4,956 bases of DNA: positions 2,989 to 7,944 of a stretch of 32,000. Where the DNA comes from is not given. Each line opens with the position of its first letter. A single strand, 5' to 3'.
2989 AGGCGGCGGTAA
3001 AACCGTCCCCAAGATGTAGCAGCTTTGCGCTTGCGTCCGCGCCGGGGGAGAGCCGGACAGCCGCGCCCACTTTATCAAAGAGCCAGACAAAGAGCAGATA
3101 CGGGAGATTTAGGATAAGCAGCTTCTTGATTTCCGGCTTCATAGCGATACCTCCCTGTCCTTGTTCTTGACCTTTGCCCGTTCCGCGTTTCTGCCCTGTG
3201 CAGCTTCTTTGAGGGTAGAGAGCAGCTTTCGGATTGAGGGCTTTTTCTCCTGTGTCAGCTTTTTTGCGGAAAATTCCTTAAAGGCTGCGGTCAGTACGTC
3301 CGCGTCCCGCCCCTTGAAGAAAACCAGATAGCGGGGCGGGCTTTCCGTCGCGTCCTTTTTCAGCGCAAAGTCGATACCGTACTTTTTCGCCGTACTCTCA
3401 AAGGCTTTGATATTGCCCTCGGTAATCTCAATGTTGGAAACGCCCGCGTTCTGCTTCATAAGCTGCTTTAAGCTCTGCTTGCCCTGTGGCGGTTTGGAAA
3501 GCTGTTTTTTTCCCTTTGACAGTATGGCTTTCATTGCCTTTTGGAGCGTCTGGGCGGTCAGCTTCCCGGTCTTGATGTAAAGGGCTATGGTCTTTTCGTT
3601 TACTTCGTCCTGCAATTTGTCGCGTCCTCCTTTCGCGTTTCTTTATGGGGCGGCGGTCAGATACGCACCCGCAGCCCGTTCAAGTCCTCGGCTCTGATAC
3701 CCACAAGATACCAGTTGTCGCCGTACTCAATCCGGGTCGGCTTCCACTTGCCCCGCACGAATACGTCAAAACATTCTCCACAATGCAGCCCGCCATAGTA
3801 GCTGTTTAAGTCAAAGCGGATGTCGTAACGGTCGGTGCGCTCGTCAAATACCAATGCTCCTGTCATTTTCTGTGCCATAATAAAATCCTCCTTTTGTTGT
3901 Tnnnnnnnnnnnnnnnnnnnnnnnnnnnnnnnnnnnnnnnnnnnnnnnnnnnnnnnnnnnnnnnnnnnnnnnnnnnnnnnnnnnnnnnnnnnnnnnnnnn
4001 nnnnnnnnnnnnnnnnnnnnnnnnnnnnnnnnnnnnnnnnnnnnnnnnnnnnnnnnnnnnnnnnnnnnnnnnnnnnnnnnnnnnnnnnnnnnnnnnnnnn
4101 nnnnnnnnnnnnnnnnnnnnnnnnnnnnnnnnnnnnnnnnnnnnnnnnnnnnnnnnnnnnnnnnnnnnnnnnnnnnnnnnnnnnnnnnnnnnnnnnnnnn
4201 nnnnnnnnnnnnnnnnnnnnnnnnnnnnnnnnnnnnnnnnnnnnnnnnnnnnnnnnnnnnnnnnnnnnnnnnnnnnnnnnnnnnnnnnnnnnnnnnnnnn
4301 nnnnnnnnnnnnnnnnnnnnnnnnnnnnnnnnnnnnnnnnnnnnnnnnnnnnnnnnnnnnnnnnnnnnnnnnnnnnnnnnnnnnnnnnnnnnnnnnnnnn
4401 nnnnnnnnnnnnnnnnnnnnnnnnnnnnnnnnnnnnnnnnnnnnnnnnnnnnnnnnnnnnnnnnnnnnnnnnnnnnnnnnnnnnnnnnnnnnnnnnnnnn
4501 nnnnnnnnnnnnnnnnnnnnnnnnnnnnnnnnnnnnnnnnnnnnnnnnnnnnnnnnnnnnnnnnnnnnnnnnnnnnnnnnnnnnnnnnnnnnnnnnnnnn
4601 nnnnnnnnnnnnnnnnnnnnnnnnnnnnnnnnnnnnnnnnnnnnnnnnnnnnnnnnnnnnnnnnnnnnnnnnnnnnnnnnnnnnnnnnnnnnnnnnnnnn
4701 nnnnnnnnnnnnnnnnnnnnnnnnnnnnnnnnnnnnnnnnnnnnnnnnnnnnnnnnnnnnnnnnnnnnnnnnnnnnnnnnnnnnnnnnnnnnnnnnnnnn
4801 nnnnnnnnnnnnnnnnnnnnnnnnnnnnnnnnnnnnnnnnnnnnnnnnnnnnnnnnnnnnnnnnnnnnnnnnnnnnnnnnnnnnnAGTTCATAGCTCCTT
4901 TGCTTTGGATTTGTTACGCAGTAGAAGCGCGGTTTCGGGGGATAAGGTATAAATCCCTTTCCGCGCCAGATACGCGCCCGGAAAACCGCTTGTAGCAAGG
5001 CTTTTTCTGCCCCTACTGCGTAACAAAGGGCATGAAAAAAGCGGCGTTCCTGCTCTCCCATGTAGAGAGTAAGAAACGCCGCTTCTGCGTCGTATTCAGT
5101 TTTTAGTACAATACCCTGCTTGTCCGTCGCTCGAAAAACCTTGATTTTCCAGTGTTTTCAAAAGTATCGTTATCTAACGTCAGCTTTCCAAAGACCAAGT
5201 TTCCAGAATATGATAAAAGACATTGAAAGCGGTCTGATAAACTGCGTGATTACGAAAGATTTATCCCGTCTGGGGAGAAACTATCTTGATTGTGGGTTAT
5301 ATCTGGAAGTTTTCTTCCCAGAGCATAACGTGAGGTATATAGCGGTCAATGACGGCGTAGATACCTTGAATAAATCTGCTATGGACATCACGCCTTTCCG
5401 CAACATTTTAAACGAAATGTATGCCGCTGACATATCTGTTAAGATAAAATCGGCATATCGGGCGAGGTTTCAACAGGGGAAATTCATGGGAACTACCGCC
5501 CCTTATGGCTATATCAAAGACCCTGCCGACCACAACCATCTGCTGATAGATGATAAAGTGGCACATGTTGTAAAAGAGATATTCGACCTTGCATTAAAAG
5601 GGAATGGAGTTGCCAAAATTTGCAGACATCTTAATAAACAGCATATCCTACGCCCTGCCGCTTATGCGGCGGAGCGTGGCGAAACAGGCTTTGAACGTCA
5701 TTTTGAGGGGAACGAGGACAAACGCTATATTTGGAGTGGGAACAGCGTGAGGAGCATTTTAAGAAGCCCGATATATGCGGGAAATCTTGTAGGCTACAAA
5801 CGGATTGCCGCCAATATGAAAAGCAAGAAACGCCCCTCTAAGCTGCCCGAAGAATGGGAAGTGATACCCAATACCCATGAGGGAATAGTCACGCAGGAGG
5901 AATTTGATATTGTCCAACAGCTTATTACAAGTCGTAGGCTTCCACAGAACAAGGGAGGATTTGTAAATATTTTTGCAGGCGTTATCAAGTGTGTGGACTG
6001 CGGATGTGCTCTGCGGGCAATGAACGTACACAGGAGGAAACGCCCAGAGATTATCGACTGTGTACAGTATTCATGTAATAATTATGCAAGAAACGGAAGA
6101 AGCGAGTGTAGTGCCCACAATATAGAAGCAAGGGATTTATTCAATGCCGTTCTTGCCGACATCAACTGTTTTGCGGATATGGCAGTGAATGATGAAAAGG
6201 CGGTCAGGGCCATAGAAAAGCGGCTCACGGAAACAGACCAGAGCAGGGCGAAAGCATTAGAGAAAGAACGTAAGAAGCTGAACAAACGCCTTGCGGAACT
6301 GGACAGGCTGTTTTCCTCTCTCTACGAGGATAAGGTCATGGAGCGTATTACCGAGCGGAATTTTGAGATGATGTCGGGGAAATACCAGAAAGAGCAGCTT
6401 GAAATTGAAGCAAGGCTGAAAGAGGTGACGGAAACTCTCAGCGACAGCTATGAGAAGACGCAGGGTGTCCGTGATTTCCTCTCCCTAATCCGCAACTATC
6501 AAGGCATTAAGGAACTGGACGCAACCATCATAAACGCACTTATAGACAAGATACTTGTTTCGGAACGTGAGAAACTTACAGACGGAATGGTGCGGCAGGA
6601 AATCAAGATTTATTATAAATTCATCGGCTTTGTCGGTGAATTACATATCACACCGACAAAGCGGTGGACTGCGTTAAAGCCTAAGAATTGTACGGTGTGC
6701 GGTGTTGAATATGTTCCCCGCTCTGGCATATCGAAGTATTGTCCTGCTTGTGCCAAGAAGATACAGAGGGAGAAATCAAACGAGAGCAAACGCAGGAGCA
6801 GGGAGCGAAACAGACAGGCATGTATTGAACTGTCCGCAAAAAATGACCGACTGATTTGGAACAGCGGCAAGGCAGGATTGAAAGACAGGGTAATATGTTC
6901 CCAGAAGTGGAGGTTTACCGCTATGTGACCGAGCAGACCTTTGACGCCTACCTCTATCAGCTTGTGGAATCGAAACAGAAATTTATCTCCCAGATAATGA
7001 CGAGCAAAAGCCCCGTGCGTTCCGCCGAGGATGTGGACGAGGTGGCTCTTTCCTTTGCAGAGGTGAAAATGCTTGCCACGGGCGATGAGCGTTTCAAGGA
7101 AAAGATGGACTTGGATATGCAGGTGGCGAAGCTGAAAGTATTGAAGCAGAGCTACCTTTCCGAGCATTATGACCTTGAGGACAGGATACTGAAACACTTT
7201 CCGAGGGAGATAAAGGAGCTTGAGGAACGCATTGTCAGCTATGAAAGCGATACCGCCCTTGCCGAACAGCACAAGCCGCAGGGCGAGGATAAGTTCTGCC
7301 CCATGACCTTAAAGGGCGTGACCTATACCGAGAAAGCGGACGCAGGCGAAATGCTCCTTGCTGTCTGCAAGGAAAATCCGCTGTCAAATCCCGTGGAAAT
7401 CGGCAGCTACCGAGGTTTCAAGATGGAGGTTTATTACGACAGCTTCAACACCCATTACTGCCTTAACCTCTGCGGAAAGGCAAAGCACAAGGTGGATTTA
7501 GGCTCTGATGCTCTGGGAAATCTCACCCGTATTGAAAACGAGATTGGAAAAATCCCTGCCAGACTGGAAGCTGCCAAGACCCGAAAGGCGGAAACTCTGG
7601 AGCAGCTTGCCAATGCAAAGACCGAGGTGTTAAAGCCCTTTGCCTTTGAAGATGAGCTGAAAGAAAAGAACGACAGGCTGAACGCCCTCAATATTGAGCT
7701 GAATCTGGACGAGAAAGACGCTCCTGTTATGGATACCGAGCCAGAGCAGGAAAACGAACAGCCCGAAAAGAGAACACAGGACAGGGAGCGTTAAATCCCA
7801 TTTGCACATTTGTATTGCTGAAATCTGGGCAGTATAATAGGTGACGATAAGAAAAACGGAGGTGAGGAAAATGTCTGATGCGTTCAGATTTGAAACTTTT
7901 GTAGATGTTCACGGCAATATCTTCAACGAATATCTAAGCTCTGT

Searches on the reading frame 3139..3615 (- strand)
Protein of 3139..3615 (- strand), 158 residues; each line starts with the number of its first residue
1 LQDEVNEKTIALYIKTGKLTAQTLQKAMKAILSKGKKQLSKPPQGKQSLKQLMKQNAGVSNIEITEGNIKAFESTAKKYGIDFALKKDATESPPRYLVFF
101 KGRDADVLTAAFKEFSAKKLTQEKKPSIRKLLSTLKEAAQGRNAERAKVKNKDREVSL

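Call 30: search_protein_families(library=pfam, proteins=[window:3139-3615:-], max_evalue=0.001)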
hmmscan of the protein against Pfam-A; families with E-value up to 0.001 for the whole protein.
window:3139-3615:- (158 aa): 1 family
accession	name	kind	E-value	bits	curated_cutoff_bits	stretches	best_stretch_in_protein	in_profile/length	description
PF12687.12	DUF3801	-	1.2e-41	142.2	24.1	1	21-150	1-129/131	Protein of unknown function (DUF3801)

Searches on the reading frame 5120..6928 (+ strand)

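Call 8: search_protein_families(library=pfam, proteins=[window:5120-6928:+], max_evalue=0.01)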
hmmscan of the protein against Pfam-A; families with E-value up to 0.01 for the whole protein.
window:5120-6928:+ (602 aa): 4 families
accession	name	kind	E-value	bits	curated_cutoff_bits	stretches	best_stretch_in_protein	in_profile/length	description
PF07508.19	Recombinase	-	1.1e-22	80.7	21.1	1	146-272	2-102/102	Recombinase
PF14287.11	DUF4368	-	5e-19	68.7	25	1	440-505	2-66/67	Domain of unknown function (DUF4368)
PF13408.12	Zn_ribbon_recom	-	5.4e-11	43.1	25.3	1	284-349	1-58/58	Recombinase zinc beta ribbon domain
PF00239.26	Resolvase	-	5.7e-10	39.9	23.3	1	24-121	48-144/145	Resolvase, N terminal domain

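Call 9: search_protein_families(library=ncbifam, proteins=[window:5120-6928:+], max_evalue=0.01)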
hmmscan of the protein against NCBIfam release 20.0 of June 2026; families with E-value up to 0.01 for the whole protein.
window:5120-6928:+ (602 aa): 5 families
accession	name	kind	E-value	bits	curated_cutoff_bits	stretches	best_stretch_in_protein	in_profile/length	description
NF041201.1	recomb_XisF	equivalog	3.9e-31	108.5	375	1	24-481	45-463/465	fdxN element excision recombinase XisF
NF047343.1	SCCmet_CcrB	equivalog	1.4e-27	96.6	900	1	22-475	58-483/542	cassette chromosome recombinase CcrB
NF047347.1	SCCmet_CcrC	equivalog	2.8e-22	78.9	900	2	24-174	58-210/558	cassette chromosome recombinase CcrC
NF047344.1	SCCmet_CcrA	equivalog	7.9e-20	71.4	700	2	24-175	50-198/442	cassette chromosome recombinase CcrA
NF001646.0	PRK00420.1-3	equivalog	0.0055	17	117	1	522-575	21-73/117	hypothetical protein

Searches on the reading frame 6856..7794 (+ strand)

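Call 8: search_protein_families(library=pfam, proteins=[window:6856-7794:+], max_evalue=0.01)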
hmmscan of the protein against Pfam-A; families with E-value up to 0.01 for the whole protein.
window:6856-7794:+ (312 aa): 0 families

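Call 9: search_protein_families(library=ncbifam, proteins=[window:6856-7794:+], max_evalue=0.01)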
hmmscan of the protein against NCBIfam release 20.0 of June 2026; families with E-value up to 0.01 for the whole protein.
window:6856-7794:+ (312 aa): 3 families
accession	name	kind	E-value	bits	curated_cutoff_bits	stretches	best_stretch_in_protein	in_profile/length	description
NF038317.1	DISARM_DrmD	equivalog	4e-05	22.1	610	1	1-138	598-716/1021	DISARM system SNF2-like helicase DrmD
NF042964.1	phospholipD_antiphage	equivalog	0.0004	18.8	1100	1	1-71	779-849/895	phospholipase D-like domain-containing anti-phage protein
NF011492.0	PRK14900.1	equivalog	0.0096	13.8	1783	0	222-306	833-917/1044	valine--tRNA ligase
